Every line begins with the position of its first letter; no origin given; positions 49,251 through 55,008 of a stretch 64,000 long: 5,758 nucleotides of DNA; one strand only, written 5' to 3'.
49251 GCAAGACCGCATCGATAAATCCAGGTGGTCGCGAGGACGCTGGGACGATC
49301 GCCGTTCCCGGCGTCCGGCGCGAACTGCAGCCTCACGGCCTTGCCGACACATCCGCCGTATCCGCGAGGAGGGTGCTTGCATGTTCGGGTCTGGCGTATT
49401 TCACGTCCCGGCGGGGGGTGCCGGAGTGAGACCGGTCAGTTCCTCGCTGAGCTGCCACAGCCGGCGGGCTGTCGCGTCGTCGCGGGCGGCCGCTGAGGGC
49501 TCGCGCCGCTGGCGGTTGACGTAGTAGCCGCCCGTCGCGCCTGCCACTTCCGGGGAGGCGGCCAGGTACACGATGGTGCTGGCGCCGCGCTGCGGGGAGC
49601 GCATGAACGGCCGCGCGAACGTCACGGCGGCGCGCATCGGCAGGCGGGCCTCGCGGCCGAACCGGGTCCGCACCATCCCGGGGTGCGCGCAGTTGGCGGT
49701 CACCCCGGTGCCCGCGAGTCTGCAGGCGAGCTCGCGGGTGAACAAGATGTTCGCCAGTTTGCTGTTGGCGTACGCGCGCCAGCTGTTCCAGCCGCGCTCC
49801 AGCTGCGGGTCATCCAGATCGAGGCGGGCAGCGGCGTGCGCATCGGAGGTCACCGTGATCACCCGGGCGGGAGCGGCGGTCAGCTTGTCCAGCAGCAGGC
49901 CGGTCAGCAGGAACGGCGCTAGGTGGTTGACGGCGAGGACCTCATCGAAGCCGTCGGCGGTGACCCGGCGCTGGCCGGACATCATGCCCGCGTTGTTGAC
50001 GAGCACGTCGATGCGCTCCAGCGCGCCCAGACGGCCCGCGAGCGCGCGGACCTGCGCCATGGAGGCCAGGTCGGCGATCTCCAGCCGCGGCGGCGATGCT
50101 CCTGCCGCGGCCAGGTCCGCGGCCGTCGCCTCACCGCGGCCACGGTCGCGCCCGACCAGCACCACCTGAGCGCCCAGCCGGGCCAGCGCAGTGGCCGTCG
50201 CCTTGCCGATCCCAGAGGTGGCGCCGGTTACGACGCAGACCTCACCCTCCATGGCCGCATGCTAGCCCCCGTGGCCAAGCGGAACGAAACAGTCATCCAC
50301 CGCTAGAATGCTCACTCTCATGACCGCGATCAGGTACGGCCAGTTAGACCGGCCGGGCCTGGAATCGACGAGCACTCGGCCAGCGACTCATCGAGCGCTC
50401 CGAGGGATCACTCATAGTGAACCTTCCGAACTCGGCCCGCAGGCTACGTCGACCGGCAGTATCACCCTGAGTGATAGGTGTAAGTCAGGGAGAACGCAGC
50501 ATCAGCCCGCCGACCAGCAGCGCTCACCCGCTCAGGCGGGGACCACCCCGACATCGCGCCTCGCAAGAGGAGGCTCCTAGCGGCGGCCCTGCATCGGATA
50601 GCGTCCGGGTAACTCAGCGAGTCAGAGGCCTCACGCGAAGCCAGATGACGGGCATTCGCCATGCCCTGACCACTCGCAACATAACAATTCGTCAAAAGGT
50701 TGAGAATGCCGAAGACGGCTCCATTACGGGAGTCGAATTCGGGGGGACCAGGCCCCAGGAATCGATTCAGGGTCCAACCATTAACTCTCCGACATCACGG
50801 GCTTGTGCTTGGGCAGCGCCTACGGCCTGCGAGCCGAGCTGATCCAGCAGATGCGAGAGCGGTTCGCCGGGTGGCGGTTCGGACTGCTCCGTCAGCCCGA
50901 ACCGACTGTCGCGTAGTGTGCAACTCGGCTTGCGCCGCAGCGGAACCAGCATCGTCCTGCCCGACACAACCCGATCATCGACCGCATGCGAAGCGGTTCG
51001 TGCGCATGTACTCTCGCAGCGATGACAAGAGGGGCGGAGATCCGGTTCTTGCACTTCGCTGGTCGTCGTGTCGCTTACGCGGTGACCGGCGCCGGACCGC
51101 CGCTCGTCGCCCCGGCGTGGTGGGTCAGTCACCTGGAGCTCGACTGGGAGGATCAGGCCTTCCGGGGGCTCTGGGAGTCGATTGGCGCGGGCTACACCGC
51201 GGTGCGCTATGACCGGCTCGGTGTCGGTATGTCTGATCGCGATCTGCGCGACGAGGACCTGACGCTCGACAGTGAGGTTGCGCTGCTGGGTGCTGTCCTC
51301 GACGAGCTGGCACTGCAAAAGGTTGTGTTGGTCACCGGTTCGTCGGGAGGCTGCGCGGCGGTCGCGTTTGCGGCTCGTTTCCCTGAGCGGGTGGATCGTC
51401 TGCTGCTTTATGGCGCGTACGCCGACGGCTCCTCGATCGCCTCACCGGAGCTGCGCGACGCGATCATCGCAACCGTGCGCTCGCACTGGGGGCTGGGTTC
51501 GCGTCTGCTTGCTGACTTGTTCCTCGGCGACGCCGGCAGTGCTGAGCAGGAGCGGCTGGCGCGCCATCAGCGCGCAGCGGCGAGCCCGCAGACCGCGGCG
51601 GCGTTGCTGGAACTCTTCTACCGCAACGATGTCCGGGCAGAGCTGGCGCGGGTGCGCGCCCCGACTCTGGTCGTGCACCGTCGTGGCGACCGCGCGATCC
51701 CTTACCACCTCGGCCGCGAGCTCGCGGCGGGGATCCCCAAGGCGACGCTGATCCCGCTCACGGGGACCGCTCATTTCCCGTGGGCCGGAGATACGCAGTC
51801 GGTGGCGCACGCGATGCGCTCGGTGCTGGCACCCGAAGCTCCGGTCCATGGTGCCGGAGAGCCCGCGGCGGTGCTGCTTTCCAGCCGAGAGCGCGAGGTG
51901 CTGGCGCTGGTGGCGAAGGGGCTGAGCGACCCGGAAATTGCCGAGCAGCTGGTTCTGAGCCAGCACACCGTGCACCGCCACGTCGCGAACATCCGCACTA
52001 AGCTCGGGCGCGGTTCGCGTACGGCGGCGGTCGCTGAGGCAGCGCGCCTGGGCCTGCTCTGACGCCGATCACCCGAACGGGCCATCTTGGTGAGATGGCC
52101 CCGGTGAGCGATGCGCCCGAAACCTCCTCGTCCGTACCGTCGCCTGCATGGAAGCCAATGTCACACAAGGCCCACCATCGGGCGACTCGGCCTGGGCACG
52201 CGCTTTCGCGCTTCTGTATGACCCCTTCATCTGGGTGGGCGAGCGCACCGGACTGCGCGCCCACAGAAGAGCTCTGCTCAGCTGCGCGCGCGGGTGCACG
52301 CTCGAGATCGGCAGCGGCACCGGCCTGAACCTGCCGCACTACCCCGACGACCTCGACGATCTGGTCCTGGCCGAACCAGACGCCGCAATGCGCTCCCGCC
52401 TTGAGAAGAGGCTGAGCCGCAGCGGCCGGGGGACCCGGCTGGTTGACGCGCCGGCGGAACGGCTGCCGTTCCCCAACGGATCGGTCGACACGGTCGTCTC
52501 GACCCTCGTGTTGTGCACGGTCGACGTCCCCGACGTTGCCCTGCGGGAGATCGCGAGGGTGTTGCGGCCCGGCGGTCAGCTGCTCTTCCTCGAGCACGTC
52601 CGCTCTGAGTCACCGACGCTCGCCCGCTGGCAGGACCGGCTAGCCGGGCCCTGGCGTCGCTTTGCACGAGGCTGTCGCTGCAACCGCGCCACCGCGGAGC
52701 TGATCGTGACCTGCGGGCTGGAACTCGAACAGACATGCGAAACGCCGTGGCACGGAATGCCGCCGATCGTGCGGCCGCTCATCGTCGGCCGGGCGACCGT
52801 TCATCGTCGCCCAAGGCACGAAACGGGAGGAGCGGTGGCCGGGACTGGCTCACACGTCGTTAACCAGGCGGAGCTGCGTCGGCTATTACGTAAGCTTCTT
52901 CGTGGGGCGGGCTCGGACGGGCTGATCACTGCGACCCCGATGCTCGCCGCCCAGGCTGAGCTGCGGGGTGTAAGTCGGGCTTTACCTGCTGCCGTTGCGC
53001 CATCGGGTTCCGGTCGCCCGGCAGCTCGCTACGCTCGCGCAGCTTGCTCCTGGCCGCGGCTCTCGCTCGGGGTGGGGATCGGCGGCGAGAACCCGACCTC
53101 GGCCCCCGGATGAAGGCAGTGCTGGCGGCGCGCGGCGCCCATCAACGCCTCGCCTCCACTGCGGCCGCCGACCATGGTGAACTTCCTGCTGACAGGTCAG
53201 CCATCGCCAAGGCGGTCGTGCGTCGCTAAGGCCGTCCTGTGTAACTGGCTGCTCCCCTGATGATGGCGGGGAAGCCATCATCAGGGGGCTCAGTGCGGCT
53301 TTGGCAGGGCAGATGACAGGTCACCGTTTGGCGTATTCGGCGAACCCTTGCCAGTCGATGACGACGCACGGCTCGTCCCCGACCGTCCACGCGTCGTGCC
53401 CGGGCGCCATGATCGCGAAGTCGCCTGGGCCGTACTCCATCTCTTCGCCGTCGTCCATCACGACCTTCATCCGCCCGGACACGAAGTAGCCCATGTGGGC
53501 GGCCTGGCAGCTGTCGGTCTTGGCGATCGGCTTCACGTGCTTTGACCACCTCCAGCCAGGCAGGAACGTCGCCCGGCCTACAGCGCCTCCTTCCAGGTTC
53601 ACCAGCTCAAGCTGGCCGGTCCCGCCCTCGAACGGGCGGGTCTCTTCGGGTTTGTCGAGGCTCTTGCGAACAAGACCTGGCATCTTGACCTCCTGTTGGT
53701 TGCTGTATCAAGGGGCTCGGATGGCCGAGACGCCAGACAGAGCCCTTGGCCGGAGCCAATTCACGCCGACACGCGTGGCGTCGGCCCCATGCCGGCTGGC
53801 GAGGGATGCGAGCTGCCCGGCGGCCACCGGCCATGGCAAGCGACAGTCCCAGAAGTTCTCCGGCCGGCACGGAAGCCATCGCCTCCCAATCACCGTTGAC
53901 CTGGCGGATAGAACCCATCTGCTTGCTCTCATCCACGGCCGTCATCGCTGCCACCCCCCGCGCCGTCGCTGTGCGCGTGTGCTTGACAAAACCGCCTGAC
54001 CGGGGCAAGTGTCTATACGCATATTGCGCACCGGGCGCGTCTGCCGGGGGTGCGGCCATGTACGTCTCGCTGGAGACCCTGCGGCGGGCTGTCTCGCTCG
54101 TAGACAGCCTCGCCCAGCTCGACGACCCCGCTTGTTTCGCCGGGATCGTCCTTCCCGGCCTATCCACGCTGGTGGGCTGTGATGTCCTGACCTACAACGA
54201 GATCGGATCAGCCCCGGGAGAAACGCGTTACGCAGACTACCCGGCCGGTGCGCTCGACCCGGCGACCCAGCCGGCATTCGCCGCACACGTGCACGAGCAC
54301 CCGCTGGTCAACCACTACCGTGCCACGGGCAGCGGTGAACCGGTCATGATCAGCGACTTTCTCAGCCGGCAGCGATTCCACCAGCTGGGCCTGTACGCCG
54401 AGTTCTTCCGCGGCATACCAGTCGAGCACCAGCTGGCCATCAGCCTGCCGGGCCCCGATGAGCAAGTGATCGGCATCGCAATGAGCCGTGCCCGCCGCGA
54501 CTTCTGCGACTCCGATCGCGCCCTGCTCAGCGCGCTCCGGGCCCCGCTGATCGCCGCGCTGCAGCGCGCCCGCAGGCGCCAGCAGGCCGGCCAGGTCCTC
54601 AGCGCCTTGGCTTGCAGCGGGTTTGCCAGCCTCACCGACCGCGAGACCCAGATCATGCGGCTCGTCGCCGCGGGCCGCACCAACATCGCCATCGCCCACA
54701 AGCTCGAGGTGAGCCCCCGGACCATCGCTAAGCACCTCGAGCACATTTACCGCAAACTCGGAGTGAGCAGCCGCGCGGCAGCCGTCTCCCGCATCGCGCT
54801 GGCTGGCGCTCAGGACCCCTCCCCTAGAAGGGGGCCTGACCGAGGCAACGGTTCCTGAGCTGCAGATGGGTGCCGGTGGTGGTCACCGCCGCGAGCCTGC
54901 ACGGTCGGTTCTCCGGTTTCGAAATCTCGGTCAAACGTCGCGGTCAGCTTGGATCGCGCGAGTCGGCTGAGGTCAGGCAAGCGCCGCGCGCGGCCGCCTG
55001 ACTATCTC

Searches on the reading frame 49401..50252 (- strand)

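Call 23: search_protein_families(library=pfam, max_evalue=0.001, proteins=[window:49401-50252:-])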
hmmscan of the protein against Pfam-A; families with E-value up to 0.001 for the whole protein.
window:49401-50252:- (283 aa): 4 families
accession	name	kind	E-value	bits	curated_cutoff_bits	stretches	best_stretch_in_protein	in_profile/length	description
PF00106.31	adh_short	-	5.3e-34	117.9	26.6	1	5-202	2-190/195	short chain dehydrogenase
PF13561.12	adh_short_C2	-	6.3e-26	91.8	27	1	10-242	1-227/236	Enoyl-(Acyl carrier protein) reductase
PF01370.27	Epimerase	-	3.2e-05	23.9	20.9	1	7-174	2-155/240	NAD dependent epimerase/dehydratase family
PF08659.16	KR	-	5.9e-05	23.5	22.6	1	7-107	4-110/180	KR domain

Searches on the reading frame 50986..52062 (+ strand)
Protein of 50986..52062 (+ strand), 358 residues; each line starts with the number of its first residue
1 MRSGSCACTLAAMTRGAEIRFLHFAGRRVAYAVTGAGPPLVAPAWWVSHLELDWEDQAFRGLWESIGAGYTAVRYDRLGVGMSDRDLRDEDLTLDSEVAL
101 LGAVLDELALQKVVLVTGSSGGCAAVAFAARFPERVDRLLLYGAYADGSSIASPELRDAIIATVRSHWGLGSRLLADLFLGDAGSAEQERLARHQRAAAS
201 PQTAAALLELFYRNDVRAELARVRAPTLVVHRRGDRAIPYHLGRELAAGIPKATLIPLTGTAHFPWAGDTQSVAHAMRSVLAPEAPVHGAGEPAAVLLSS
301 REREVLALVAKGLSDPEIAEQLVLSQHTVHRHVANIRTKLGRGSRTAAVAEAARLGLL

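Call 23: search_protein_families(library=pfam, max_evalue=0.001, proteins=[window:50986-52062:+])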
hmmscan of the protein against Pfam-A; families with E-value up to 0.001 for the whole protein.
window:50986-52062:+ (358 aa): 5 families
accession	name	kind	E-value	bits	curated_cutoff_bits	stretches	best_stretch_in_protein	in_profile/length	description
PF00196.25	GerE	-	3.8e-16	58.9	23.5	1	298-350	3-55/57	Bacterial regulatory proteins, luxR family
PF00561.26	Abhydrolase_1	-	2.8e-14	53.8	25.8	1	65-264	22-239/245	alpha/beta hydrolase fold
PF12146.15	Hydrolase_4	-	1.7e-07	31.2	27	1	68-253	30-222/239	Serine aminopeptidase, S33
PF08281.18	Sigma70_r4_2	-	2.4e-05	24.3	25.7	1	298-340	11-54/54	Sigma-70, region 4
PF08386.16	Abhydrolase_4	-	0.00084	19.9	21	0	218-279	28-89/103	TAP-like protein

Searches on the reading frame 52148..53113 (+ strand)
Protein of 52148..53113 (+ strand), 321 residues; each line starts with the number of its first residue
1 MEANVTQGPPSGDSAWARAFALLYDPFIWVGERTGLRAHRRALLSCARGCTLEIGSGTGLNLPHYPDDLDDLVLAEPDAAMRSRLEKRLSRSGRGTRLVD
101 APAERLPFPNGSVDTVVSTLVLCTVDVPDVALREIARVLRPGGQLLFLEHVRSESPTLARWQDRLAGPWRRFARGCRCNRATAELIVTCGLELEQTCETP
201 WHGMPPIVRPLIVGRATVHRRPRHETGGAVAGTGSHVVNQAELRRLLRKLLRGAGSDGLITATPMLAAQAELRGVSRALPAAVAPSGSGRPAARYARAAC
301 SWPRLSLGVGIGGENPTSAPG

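Call 23: search_protein_families(library=pfam, max_evalue=0.001, proteins=[window:52148-53113:+])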
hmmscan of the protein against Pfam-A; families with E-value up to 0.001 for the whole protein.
window:52148-53113:+ (321 aa): 8 families
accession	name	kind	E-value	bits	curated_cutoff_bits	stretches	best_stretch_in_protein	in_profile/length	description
PF08241.18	Methyltransf_11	-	1.7e-20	73.9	21.2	1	52-147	1-95/95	Methyltransferase domain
PF13649.12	Methyltransf_25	-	1.2e-14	55.2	27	1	52-143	2-97/97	Methyltransferase domain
PF13489.12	Methyltransf_23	-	8e-12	45.6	27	1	46-162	21-133/164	Methyltransferase domain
PF08242.18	Methyltransf_12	-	1.5e-10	42.1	30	1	52-145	1-98/98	Methyltransferase domain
PF01209.24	Ubie_methyltran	-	2.9e-08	33.8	20.1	1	74-158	77-162/233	ubiE/COQ5 methyltransferase family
PF13847.12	Methyltransf_31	-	3.6e-05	23.9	27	1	102-161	62-122/145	Methyltransferase domain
PF20922.3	Anamorsin_N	-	0.00027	21.1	27.1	1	108-155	47-95/163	Anamorsin, N-terminal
PF05148.21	Methyltransf_8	-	0.00038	20.8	27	1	103-154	113-162/219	Hypothetical methyltransferase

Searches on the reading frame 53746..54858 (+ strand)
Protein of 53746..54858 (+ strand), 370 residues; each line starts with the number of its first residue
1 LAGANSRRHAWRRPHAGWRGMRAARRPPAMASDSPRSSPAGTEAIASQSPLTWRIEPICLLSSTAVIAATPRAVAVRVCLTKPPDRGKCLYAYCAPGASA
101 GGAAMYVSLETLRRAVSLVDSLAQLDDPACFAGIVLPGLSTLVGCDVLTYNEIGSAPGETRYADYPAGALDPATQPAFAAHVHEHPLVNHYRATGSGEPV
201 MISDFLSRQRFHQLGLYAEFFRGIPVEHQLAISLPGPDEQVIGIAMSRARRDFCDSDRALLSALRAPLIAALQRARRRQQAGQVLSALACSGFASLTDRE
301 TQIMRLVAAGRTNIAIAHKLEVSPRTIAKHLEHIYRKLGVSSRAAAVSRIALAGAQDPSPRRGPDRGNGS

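Call 23: search_protein_families(library=pfam, max_evalue=0.001, proteins=[window:53746-54858:+])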
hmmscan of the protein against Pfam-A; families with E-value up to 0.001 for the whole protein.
window:53746-54858:+ (370 aa): 2 families
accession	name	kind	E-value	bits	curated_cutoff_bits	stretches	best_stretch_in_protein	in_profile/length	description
PF00196.25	GerE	-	4.4e-18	65.1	23.5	1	295-348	2-55/57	Bacterial regulatory proteins, luxR family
PF13936.12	HTH_38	-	0.00062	19.9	27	0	296-332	7-42/44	Helix-turn-helix domain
